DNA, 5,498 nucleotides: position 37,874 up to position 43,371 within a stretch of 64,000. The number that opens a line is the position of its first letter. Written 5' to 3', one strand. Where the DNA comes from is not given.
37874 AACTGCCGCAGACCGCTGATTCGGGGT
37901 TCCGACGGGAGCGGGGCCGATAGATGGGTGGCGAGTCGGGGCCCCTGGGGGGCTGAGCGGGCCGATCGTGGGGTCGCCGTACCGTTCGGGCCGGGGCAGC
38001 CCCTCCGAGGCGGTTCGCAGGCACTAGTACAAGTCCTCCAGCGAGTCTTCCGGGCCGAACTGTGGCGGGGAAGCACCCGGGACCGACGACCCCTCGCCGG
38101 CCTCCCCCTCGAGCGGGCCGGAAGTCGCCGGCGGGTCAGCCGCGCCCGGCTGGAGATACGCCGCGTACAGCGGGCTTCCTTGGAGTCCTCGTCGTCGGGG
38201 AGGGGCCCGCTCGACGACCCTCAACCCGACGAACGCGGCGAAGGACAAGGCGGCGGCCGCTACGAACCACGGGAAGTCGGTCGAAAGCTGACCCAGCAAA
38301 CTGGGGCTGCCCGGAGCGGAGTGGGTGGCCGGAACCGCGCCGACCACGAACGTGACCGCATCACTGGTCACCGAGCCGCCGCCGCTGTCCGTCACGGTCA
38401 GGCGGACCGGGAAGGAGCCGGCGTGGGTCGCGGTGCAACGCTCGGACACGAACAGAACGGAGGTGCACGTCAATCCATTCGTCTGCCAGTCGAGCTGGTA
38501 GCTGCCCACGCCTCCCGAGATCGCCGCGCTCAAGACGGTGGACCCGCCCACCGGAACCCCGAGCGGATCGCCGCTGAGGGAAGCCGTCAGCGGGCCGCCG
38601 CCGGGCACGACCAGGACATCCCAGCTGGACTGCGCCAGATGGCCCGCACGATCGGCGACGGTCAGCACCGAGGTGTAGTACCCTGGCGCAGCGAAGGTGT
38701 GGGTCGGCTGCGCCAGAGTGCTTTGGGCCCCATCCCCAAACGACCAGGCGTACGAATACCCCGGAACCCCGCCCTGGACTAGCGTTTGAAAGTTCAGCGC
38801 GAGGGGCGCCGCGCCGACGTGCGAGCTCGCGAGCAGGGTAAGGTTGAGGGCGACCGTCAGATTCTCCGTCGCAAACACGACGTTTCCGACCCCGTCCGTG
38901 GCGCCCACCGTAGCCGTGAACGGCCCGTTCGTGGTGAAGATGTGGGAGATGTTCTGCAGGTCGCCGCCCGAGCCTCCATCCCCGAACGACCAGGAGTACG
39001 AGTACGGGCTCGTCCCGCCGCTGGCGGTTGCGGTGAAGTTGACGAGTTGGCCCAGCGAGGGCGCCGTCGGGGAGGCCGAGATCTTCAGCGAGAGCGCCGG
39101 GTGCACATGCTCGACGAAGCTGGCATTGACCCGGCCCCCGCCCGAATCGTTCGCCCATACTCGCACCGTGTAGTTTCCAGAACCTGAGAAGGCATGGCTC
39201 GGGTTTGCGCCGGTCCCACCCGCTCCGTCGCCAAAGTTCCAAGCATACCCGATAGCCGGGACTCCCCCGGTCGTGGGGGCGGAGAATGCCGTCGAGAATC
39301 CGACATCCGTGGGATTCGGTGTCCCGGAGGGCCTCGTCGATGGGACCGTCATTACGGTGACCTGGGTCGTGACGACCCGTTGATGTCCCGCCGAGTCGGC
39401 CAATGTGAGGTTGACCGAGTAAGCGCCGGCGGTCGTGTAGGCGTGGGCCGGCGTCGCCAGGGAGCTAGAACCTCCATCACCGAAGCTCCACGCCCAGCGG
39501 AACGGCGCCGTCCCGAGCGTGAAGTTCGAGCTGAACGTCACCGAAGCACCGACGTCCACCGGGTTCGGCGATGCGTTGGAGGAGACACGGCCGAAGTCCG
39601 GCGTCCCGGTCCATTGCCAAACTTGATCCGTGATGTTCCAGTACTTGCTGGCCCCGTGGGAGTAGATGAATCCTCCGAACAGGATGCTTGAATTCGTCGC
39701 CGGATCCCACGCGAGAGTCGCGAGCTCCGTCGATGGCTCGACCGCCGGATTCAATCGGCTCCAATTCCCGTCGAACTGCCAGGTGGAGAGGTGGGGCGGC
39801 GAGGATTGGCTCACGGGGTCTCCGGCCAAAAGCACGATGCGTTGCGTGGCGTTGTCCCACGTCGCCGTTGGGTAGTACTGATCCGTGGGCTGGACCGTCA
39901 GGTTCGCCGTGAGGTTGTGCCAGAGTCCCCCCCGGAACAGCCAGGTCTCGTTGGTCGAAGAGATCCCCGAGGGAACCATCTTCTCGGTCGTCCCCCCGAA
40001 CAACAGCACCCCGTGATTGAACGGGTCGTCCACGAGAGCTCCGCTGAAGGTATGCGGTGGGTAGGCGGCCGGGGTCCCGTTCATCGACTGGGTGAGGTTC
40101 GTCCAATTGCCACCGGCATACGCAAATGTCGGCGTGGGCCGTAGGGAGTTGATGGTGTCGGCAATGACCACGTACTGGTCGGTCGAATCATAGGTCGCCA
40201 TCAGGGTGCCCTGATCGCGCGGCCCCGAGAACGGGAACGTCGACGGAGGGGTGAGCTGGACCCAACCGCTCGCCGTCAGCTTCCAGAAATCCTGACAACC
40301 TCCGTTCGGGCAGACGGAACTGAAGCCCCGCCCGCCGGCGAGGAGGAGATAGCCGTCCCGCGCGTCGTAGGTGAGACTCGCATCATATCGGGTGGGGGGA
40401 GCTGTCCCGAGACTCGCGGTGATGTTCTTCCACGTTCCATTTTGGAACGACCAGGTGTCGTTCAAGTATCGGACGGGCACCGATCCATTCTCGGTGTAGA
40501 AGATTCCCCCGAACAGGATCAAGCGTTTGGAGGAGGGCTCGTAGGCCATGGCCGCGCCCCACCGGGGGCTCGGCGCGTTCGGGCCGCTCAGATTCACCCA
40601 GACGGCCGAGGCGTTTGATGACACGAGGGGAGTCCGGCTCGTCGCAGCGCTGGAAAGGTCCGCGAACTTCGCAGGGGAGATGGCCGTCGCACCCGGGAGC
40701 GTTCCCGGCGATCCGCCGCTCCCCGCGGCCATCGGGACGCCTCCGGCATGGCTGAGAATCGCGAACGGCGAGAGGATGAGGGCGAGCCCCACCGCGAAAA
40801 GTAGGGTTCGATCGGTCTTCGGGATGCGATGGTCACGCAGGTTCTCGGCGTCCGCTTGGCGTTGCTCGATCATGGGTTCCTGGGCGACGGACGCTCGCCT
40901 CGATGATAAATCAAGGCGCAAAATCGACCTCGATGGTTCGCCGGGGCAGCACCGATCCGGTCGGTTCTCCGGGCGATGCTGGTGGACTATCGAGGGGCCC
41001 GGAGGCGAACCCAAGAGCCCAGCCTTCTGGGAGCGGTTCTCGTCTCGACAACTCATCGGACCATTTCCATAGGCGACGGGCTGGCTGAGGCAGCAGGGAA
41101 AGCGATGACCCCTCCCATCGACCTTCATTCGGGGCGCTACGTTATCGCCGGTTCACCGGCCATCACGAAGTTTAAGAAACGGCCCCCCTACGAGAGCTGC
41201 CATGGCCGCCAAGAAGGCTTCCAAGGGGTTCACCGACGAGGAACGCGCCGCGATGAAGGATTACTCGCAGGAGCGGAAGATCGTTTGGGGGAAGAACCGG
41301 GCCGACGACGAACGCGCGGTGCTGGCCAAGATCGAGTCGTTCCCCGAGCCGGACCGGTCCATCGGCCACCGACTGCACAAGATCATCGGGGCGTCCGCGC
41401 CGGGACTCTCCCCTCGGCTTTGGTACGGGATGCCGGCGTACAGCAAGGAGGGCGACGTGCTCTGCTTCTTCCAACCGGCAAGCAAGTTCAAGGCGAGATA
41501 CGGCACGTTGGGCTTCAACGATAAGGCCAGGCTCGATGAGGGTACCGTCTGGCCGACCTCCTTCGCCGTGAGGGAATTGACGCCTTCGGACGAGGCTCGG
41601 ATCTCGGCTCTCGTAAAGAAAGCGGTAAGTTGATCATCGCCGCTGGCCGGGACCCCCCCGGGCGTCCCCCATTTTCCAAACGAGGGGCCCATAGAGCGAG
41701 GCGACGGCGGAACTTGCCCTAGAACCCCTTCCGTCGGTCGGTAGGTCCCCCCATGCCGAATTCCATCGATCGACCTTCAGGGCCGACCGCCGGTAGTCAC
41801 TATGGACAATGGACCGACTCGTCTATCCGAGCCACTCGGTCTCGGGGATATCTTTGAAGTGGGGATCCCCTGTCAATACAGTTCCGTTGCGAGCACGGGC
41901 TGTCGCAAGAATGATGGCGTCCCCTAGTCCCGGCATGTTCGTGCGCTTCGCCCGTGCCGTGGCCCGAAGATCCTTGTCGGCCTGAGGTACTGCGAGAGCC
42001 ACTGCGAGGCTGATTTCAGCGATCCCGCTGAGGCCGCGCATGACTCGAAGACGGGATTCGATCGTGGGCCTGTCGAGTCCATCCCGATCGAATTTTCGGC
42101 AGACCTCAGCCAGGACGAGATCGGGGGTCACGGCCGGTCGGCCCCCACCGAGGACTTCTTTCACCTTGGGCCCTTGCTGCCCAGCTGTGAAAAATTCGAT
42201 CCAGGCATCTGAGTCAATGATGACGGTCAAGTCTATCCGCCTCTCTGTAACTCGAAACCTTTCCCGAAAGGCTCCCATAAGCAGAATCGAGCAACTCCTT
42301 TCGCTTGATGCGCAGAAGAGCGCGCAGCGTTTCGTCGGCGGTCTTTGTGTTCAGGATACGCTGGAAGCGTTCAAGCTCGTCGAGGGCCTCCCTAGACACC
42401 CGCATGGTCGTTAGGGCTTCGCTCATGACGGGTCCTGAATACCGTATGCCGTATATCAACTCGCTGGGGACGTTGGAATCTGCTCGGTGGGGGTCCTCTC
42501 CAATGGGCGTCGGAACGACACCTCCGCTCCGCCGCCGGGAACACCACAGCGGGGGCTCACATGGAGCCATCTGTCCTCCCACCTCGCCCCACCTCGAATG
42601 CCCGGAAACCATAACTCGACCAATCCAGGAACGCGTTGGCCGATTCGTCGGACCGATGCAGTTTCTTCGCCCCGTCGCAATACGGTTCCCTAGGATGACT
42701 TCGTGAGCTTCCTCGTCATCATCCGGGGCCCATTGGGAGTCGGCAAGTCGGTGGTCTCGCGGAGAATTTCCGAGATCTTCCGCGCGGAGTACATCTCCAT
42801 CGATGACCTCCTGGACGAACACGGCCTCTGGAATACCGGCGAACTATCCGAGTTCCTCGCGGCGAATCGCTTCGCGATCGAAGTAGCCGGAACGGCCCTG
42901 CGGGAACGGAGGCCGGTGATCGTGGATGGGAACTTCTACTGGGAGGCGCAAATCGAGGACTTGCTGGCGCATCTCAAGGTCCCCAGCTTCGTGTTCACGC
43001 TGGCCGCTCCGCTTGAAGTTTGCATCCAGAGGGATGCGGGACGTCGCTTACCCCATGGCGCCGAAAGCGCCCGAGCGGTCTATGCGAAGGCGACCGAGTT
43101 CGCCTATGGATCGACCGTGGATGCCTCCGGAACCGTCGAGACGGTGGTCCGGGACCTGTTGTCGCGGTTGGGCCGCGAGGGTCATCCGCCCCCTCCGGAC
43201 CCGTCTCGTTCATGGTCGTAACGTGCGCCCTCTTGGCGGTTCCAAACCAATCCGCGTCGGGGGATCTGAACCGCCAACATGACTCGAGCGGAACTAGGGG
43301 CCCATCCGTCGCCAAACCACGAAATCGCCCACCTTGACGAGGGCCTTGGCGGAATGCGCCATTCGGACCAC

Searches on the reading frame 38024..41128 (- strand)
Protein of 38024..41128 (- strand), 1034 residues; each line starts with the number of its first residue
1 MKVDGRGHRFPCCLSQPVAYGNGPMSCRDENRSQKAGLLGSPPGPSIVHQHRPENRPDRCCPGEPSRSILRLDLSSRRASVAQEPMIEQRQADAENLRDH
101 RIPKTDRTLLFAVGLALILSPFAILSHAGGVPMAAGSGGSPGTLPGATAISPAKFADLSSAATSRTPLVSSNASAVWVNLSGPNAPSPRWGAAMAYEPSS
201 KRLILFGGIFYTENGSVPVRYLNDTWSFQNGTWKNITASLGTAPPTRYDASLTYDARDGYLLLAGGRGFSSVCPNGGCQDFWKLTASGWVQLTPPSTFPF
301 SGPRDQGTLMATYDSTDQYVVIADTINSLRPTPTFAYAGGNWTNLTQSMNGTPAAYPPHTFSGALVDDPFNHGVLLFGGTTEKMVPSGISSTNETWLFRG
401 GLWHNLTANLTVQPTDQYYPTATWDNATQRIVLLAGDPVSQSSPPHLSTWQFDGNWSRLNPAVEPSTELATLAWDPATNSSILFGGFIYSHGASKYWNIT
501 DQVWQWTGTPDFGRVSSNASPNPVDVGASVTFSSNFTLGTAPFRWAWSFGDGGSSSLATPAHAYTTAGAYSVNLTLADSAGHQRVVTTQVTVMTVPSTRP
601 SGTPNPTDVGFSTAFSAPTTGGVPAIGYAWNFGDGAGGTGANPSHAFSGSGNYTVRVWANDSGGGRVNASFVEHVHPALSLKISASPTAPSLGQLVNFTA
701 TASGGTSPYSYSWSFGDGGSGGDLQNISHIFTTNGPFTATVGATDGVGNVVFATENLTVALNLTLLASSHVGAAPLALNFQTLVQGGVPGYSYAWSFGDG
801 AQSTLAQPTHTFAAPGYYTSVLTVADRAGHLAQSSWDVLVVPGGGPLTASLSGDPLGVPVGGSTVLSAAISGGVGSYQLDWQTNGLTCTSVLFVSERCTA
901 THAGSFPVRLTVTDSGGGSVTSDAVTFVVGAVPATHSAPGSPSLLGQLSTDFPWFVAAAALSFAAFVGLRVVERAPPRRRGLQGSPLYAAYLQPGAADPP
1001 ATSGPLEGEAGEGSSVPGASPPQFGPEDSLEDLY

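Call 69: search_protein_families(library=pfam, proteins=[window:38024-41128:-], max_evalue=0.0001)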
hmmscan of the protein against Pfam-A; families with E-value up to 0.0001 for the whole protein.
window:38024-41128:- (1034 aa): 5 families
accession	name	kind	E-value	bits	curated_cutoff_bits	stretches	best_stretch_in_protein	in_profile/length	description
PF18911.6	PKD_4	-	2.8e-53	178.3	27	4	521-592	11-85/85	PKD domain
PF00801.26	PKD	-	1.7e-38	130.9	23.5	4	518-588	5-77/80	PKD domain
PF24681.1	Kelch_KLHDC2_KLHL20_DRC7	-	4.4e-12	46.2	50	1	184-350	46-199/221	KLHDC2/KLHL20/DRC7 Kelch-repeats domain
PF24981.1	Beta-prop_ATRN-LZTR1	-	6.3e-08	32.7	50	0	339-506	24-185/289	Attractin/LZTR1 beta-propeller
PF13418.12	Kelch_4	-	2.3e-07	31.1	21.6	0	188-242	1-46/49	Galactose oxidase, central domain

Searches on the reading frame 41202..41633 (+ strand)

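Call 47: search_protein_families(library=pfam, proteins=[window:41202-41633:+], max_evalue=0.001)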
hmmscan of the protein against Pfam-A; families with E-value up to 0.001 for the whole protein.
window:41202-41633:+ (143 aa): 1 family
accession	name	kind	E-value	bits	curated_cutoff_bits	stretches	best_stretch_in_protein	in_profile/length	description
PF08818.16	DUF1801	-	1.7e-05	25.5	27.2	1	52-142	2-85/85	Domain of unknown function (DU1801)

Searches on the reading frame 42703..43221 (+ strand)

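Call 47: search_protein_families(library=pfam, proteins=[window:42703-43221:+], max_evalue=0.001)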
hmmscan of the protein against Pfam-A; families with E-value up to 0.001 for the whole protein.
window:42703-43221:+ (172 aa): 2 families
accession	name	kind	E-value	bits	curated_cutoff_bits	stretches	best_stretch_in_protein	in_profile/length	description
PF13671.12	AAA_33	-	5.2e-11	43.5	27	1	4-120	1-124/143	AAA domain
PF13238.12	AAA_18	-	4.1e-06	27.7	29.4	1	5-115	1-112/128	AAA domain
